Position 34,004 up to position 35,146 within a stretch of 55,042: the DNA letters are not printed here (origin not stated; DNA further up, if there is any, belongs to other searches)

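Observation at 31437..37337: Very AT-rich five-gene operon: mini-RtcB, P-loop kinase, CCA/polyA-type nucleotidyltransferase and methyltransferase linked by a shared LamG-like module (candidate novel RNA-modification/repair system)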

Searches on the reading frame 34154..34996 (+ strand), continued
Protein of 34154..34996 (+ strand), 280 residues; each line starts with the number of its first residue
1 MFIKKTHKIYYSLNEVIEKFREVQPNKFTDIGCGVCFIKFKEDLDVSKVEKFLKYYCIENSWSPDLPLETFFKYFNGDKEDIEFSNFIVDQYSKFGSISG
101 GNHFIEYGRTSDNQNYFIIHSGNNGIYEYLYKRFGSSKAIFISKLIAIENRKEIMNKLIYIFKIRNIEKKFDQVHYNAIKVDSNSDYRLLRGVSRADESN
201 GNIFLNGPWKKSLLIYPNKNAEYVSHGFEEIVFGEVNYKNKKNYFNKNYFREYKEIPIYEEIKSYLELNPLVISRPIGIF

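Call 31: find_encoding_contigs(protein=P0006, flank=10000, max_places=4)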
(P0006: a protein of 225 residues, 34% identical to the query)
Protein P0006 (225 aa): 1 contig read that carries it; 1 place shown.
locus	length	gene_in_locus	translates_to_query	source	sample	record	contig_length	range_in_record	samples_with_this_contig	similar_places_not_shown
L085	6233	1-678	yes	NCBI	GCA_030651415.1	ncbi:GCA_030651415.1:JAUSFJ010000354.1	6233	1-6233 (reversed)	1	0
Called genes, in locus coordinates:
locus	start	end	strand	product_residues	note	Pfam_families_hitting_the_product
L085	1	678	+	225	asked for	?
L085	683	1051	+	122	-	-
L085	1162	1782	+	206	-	PF03819:MazG (weak)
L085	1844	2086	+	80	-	-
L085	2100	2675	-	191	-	PF13521:AAA_28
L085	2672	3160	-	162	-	PF05198:IF3_N, PF00707:IF3_C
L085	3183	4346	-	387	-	-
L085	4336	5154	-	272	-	-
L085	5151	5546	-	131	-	-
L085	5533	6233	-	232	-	?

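Call 45: find_related_loci(query=P0003, collection=viral_contigs, flank=10000)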
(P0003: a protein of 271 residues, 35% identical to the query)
Query P0003 (271 aa) in viral_contigs; peptide patterns used: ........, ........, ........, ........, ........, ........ (x = any residue, [..] = any of these).
10 stretches matched a pattern, but none encodes a relative of the query by tblastn (E <= 1e-3).

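Call 46: find_related_loci(query=P0004, collection=viral_contigs, flank=10000)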
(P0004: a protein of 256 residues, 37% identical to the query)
Query P0004 (256 aa) in viral_contigs; peptide patterns used: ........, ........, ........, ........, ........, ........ (x = any residue, [..] = any of these).
2 stretches matched a pattern, but none encodes a relative of the query by tblastn (E <= 1e-3).

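Call 47: find_related_loci(query=P0005, collection=viral_contigs, flank=10000)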
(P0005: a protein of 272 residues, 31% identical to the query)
Query P0005 (272 aa) in viral_contigs; peptide patterns used: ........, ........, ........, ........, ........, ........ (x = any residue, [..] = any of these).
2 stretches matched a pattern, but none encodes a relative of the query by tblastn (E <= 1e-3).

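Call 48: predict_structure(alignment_id=A3)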
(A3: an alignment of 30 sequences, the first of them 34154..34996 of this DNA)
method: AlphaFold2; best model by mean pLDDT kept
length: 280 residues; sequences in the alignment: 30
mean_pLDDT: 82.9   pTM: 0.85
mean pLDDT of the five models: 82.9, 81.3, 80.6, 78.2, 74.1
residues with pLDDT >= 90: 128; 70-90: 98; 50-70: 38; < 50: 16
segments of 3 or more residues with pLDDT < 50: 1-3, 233-238, 243-245
pLDDT, mean of each block of 10 residues (from residue 1): 64 84 68 94 98 88 88 76 86 88 92 97 90 90 93 96 98 86 76 88 85 87 82 49 51 63 84 78
secondary structure, 60 per line:
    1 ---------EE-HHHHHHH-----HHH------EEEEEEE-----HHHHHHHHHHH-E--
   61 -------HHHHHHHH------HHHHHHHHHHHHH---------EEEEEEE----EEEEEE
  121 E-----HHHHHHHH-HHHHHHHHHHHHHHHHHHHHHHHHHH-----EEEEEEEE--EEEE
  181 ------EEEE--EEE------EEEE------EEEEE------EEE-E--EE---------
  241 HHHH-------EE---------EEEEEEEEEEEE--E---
elements in order: H13-19 E34-40 H46-56 H68-75 H82-94 E104-110 E115-121 H127-134 H136-161 E167-174 E177-180 E187-190 E193-195 E202-205 E212-216 E223-225 H241-244 E263-274

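Call 51: fold_search(model_id=the predicted structure, library=pdb)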
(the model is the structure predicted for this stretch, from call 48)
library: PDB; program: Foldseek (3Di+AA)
matches with E <= 10: 380; with E <= 0.001: 9
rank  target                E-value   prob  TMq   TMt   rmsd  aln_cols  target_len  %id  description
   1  8btt_B                1.2e-07  1.00  0.48  0.30  10.0       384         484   15  Structure of human RTCB (released 2023-12-13)
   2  8btt_A                1.4e-07  1.00  0.52  0.32   8.8       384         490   13  Structure of human RTCB (released 2023-12-13)
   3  9i8v_C                1.5e-07  1.00  0.53  0.34  10.3       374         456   14  Cryo-EM structure of the Danio rerio tRNA ligase complex (released 2025-04-23)
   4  8orj_A                3.0e-07  1.00  0.52  0.33   9.8       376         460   14  Cryo-EM structure of human tRNA ligase RTCB in complex with human PYROXD1. (released 2024-10-30)
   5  8odp_C                3.8e-07  1.00  0.60  0.36   8.8       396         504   14  Structure of human RTCB with GMPCPP in complex with Archease (released 2024-03-27)
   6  4dwr_C                4.3e-07  1.00  0.57  0.36   7.8       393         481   14  RNA ligase RtcB/Mn2+ complex (released 2012-09-05)
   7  7p3b_A                4.9e-07  1.00  0.57  0.35   9.1       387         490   13  Human RNA ligase RTCB in complex with GMP and Co(II) (released 2021-12-22)
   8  7p3b_B                1.0e-06  1.00  0.58  0.35   8.1       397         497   13  Human RNA ligase RTCB in complex with GMP and Co(II) (released 2021-12-22)
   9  4dwq_A                2.7e-06  1.00  0.58  0.37   7.1       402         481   13  RNA ligase RtcB-GMP/Mn(2+) complex (released 2012-09-05)
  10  1uut_A                8.4e-02  0.14  0.17  0.22  15.5       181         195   11  The Nuclease Domain of Adeno-Associated Virus Rep Complexed with the RBE' Stemloop of the Viral Inverted Terminal Repe (released 2004-02-19)
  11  4zq9_C                1.1e-01  0.16  0.20  0.27  14.9       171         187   10  X-ray structure of AAV-2 OBD bound to AAVS1 site 3:1 (released 2015-09-23)
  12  9bc5_G                1.5e-01  0.21  0.22  0.14  14.9       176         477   10  AAV-2 Rep68-AAVS1 heptameric complex (released 2025-02-12)
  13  9bc5_C                1.6e-01  0.12  0.18  0.12  14.8       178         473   10  AAV-2 Rep68-AAVS1 heptameric complex (released 2025-02-12)
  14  3mcs_B                1.9e-01  0.14  0.25  0.30  14.8       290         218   11  Crystal structure of Putative monooxygenase (FN1347) from FUSOBACTERIUM NUCLEATUM SUBSP. NUCLEATUM ATCC 25586 at 2.55  (released 2010-05-19)
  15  6xb8_A                1.9e-01  0.13  0.18  0.23  13.4       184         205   11  Adeno-Associated Virus Origin Binding Domain in complex with ssDNA (released 2020-12-09)
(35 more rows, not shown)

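Call 57: search_protein_families(library=pfam, proteins=[L084:8818-9357:+, L084:10809-11204:+, L085:683-1051:+], max_evalue=10)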
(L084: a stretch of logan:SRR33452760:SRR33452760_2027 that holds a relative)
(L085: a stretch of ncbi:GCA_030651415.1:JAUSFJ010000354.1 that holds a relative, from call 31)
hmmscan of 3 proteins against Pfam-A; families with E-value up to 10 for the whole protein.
L084:8818-9357:+ (180 aa): 0 families

L084:10809-11204:+ (131 aa): 14 families
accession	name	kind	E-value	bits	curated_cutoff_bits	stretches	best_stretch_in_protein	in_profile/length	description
PF13401.12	AAA_22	-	0.011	16.5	27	1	5-40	10-33/130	AAA domain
PF22711.1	SNaCT5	-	0.013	16.1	27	1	12-113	47-146/196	Short NACHT-associated C-Terminal domain, family 5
PF03029.23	ATP_bind_1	-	0.019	15.2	27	1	5-23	1-19/240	Conserved hypothetical ATP binding protein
PF02492.25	cobW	-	0.033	14.2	20.7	1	3-58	3-54/180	CobW/HypB/UreG, nucleotide-binding domain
PF13245.12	AAA_19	-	0.056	14.1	25.1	1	4-34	15-45/134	AAA domain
PF01443.25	Viral_helicase1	-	0.06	13.6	21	1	5-25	3-26/228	Viral superfamily 1 RNA helicase core domain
PF13238.12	AAA_18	-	0.064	14.2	29.4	1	3-49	1-44/128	AAA domain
PF13173.12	AAA_14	-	0.076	13.5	27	1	3-45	5-47/129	AAA domain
PF13191.12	AAA_16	-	0.077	13.9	32.6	1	3-38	27-52/167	AAA ATPase domain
PF01926.29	MMR_HSR1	-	0.079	13.5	21.9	1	3-43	2-42/113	50S ribosome-binding GTPase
PF09547.16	SpoIVA_ATPase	-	0.081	12.7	26.6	1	1-22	18-39/237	Stage IV sporulation protein A, ATPase domain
PF13671.12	AAA_33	-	0.088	13.5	27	1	5-22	4-21/143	AAA domain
PF00004.35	AAA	-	0.092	13.6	21.2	1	5-30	3-29/131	ATPase family associated with various cellular activities (AAA)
PF00005.33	ABC_tran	-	0.1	13.7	25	1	4-40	15-49/137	ABC transporter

L085:683-1051:+ (122 aa): 8 families
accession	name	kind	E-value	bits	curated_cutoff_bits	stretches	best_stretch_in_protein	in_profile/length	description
PF00735.24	Septin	-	0.01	15.6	26.2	1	4-44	8-48/280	Septin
PF01926.29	MMR_HSR1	-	0.012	16.2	21.9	1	5-23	4-22/113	50S ribosome-binding GTPase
PF13207.12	AAA_17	-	0.05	14.3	27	1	7-41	2-36/136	AAA domain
PF01443.25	Viral_helicase1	-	0.086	13.1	21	1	6-64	4-57/228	Viral superfamily 1 RNA helicase core domain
PF10923.14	BrxC_BrxD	-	0.12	11.7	22.2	1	5-39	54-88/414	BREX system ATP-binding protein BrxC/D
PF02492.25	cobW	-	0.13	12.3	20.7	1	4-40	4-38/180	CobW/HypB/UreG, nucleotide-binding domain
PF13191.12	AAA_16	-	0.2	12.6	32.6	1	3-23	27-47/167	AAA ATPase domain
PF13671.12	AAA_33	-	0.29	11.9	27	1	5-21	4-20/143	AAA domain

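Call 83: find_encoding_contigs(protein=P0003, flank=8000, max_places=3)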
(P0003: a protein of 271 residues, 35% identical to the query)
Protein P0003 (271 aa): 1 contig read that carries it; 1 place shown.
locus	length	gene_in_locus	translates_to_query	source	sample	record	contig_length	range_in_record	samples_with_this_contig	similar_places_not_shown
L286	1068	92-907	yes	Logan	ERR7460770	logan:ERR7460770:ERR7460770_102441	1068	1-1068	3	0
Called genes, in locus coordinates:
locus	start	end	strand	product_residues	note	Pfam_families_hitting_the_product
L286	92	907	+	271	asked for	-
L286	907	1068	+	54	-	?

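Call 84: find_encoding_contigs(protein=P0004, flank=8000, max_places=3)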
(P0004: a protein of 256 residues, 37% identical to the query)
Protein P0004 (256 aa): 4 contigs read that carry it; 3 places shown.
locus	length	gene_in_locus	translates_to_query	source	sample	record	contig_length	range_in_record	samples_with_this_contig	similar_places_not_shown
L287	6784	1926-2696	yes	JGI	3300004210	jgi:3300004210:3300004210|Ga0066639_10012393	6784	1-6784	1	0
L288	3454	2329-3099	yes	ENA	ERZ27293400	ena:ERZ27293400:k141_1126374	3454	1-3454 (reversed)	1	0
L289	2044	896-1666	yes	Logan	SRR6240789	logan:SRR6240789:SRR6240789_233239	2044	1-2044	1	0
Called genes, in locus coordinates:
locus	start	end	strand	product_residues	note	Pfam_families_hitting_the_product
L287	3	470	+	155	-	?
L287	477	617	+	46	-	-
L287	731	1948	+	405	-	-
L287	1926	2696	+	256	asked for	-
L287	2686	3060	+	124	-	-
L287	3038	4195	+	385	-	-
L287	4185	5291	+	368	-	PF08242:Methyltransf_12 (weak)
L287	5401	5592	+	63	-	-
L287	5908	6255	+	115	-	-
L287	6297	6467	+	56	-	-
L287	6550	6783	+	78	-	?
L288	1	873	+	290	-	?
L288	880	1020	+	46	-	-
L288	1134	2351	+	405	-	-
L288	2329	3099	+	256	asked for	-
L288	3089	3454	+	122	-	?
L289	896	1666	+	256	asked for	-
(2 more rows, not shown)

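Call 85: find_encoding_contigs(protein=P0005, flank=8000, max_places=3)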
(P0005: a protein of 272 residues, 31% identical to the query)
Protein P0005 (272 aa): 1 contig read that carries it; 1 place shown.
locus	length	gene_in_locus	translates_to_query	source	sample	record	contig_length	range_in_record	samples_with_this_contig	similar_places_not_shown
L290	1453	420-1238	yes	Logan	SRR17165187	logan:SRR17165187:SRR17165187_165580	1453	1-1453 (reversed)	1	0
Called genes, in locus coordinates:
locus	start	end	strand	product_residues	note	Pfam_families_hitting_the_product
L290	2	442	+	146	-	?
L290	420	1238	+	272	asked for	-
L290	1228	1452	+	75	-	?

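Call 86: find_encoding_contigs(protein=P0008, flank=8000, max_places=3)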
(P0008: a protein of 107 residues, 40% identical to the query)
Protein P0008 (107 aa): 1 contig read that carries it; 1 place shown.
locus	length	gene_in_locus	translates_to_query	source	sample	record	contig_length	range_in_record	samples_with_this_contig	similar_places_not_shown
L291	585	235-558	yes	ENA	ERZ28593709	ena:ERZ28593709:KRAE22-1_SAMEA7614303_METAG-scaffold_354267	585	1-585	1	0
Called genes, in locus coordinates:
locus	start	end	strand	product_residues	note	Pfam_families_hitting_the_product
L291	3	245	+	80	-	?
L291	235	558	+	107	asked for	-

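Call 87: find_encoding_contigs(protein=P0033, flank=8000, max_places=3)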
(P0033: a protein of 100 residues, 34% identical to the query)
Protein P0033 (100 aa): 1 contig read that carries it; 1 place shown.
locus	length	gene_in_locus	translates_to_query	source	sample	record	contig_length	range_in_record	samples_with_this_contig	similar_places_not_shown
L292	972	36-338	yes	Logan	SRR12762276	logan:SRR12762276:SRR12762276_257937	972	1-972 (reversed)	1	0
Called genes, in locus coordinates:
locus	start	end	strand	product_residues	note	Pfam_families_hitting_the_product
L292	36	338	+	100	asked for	-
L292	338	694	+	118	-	-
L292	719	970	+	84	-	?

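Call 89: search_protein_families(library=pfam, proteins=[L287:3038-4195:+, L287:4185-5291:+, L287:731-1948:+, L288:1-873:+, L287:5908-6255:+, L084:11240-12070:+, L084:12081-12728:+], max_evalue=0.1)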
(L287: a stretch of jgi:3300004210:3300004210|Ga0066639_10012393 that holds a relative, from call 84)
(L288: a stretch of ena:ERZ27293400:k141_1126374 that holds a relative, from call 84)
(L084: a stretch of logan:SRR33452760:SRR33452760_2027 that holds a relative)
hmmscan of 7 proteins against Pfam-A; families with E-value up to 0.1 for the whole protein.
L287:3038-4195:+ (385 aa): 0 families

L287:4185-5291:+ (368 aa): 4 families
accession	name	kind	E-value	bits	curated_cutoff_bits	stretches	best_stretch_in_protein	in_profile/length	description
PF08242.18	Methyltransf_12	-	2.9e-06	28.4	30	1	193-282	1-91/98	Methyltransferase domain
PF13649.12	Methyltransf_25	-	5.6e-05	24.2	27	1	192-283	1-93/97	Methyltransferase domain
PF13489.12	Methyltransf_23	-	9.7e-05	22.6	27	1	179-324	13-135/164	Methyltransferase domain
PF08241.18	Methyltransf_11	-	0.00027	21.9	21.2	1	193-285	1-89/95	Methyltransferase domain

L287:731-1948:+ (405 aa): 0 families

L288:1-873:+ (290 aa): 0 families

L287:5908-6255:+ (115 aa): 0 families

L084:11240-12070:+ (276 aa): 1 family
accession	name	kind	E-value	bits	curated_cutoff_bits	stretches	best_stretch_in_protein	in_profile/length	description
PF16050.10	CDC73_N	-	0.093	12.5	27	0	139-227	106-190/299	Paf1 complex subunit CDC73 N-terminal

L084:12081-12728:+ (215 aa): 0 families

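Call 104: search_protein_families(library=padloc, proteins=[window:34154-34996:+, L287:3038-4195:+, L287:4185-5291:+], max_evalue=0.01)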
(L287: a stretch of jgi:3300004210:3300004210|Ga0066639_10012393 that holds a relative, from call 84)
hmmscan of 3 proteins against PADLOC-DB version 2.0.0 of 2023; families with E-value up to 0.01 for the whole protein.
window:34154-34996:+ (280 aa): 0 families

L287:3038-4195:+ (385 aa): 0 families

L287:4185-5291:+ (368 aa): 0 families

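Call 109: list_cluster_members(proteins=[P0003, P0004, P0005, P0006, P0007, P0090])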
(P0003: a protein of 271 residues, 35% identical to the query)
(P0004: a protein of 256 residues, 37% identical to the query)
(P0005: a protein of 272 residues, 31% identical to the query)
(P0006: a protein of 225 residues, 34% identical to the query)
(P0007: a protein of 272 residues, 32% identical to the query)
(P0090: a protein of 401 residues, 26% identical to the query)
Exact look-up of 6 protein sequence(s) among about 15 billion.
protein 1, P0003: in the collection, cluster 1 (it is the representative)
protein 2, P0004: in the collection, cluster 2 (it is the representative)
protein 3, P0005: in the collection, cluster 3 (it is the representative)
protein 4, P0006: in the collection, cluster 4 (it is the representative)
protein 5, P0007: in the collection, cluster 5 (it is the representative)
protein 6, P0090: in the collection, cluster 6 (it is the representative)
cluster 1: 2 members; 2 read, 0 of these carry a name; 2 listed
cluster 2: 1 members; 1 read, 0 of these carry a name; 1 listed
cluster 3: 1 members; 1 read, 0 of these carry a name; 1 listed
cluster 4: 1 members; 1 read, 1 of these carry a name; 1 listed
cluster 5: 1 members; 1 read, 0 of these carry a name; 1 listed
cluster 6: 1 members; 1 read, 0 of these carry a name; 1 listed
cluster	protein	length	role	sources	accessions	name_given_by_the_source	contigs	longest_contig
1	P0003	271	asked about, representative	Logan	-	-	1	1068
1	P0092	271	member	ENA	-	-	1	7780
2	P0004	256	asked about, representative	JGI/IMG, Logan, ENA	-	-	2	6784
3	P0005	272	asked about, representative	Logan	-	-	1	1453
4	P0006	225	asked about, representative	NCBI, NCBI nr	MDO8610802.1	MAG: hypothetical protein Q7R95_09735, partial [bacterium] | hypothetical protein [bacterium]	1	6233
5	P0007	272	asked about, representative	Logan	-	-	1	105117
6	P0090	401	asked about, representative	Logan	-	-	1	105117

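Call 110: fold_search(model_id=the predicted structure, library=viral)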
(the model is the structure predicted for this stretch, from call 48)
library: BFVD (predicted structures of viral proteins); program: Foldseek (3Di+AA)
matches with E <= 10: 491; with E <= 0.001: 3
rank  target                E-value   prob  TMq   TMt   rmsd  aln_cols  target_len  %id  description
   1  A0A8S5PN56            1.9e-11  1.00  0.66  0.51   5.5       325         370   20  3'-phosphate/5'-hydroxy nucleic acid ligase [Myoviridae sp. ctwwN25]
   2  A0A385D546            4.4e-08  1.00  0.48  0.28   6.7       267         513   15  3'-phosphate/5'-hydroxy nucleic acid ligase [Mycobacterium phage Rando14]
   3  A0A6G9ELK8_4          8.0e-07  1.00  0.42  0.12  12.3       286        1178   14  RNA-dependent RNA polymerase [Bremia lactucae associated ssRNA virus 1]
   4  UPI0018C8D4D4         4.5e-02  0.23  0.20  0.25  14.2       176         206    9  (no name look-up for this kind of identifier)
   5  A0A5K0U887            5.4e-02  0.35  0.19  0.14   9.7       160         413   11  Uncharacterized protein [Yasminevirus sp. GU-2018]
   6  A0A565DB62            5.4e-02  0.10  0.15  0.13  18.9       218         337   14  Initiator protein NS1 (Fragment) [Porcine bocavirus 1]
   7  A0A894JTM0            1.1e-01  0.03  0.09  0.08  16.3       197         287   11  (no name in the UniProt tables at hand)
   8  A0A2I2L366            1.1e-01  0.12  0.13  0.17  14.3       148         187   15  Uncharacterized protein [Orpheovirus IHUMI-LCC2]
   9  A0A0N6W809            1.1e-01  0.08  0.16  0.16  17.4       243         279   10  (no name in the UniProt tables at hand)
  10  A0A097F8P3            1.3e-01  0.07  0.14  0.08  18.7       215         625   11  Initiator protein NS1 [Tusavirus 1]
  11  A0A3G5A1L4            1.3e-01  0.06  0.12  0.09  16.4       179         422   15  Superfamily II helicase (Fragment) [Harvfovirus sp.]
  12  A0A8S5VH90            1.4e-01  0.16  0.25  0.15  15.2       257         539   12  Uncharacterized protein [Myoviridae sp. ctkfK18]
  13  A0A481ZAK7            1.5e-01  0.09  0.17  0.13  14.7       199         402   10  DNA primase [Pithovirus LCPAC403]
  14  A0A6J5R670            1.7e-01  0.41  0.24  0.28   6.5       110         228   15  3'-phosphate/5'-hydroxy nucleic acid ligase [uncultured Caudovirales phage]
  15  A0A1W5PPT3            1.7e-01  0.08  0.15  0.06  21.0       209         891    8  Initiator protein NS1 [Miniopterus schreibersii bat bocavirus]
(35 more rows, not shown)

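Call 111: find_encoding_contigs(protein=P0092, flank=8000, max_places=3)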
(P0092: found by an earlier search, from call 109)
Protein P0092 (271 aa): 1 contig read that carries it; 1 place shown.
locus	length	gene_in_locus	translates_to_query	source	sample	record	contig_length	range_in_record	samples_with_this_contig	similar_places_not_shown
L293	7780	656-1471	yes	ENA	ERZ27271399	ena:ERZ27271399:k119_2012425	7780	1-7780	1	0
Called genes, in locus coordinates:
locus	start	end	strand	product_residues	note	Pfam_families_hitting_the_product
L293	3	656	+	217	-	?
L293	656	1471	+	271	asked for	-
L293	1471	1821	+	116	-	-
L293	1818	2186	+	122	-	-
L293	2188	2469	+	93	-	-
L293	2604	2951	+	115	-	-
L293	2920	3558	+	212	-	-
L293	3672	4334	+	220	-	-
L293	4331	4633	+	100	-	PF14168:YjzC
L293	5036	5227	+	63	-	-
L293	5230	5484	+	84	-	-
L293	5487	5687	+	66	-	-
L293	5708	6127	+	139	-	-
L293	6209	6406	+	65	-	-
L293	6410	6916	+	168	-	PF01467:CTP_transf_like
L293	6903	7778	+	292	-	?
